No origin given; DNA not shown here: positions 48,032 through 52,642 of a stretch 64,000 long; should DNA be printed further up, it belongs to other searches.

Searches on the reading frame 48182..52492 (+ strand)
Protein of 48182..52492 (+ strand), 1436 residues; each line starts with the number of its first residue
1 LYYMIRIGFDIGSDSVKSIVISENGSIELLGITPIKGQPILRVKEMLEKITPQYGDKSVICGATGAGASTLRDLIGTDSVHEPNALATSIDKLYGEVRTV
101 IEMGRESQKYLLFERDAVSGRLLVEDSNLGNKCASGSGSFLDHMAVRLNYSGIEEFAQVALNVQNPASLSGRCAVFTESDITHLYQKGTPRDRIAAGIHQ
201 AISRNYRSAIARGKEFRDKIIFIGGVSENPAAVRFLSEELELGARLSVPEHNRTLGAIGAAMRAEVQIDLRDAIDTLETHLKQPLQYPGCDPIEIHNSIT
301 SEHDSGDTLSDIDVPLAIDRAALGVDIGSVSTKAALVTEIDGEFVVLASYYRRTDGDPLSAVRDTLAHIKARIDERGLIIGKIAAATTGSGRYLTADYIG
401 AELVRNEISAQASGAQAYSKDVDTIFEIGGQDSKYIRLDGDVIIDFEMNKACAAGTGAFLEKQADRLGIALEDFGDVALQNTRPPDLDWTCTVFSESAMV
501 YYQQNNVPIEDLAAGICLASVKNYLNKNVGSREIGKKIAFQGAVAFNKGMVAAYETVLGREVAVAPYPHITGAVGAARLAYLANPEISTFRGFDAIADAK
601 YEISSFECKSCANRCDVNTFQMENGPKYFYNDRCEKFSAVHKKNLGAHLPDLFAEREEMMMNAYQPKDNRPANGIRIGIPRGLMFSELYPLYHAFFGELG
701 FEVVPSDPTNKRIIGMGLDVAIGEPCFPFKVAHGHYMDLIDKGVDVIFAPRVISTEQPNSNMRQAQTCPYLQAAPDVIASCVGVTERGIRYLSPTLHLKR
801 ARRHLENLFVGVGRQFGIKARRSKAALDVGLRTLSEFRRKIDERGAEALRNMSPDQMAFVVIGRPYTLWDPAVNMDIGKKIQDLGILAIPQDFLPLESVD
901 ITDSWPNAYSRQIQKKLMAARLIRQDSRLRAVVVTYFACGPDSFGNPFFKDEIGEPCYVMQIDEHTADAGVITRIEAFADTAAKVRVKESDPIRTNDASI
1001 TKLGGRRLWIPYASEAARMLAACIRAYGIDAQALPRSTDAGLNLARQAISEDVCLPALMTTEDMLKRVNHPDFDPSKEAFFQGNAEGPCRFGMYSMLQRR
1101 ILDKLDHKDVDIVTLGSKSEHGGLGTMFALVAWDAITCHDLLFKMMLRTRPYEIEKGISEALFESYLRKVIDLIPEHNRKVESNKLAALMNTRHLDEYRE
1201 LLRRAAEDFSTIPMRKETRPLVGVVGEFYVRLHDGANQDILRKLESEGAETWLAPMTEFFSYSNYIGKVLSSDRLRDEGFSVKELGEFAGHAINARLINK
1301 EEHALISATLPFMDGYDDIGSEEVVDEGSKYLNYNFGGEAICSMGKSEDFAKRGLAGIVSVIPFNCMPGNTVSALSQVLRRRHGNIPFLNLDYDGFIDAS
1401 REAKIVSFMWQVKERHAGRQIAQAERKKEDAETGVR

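Call 56: search_protein_families(library=pfam, proteins=[window:48182-52492:+], max_evalue=0.001)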
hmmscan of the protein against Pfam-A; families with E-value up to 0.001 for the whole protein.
window:48182-52492:+ (1436 aa): 2 families
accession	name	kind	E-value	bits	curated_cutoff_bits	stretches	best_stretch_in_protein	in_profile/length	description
PF09989.15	DUF2229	-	1.4e-62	211.6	29.4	1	676-893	1-217/218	CoA enzyme activase uncharacterised domain (DUF2229)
PF01869.26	BcrAD_BadFG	-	1.2e-61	209.1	31.5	2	323-580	1-271/271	BadF/BadG/BcrA/BcrD ATPase family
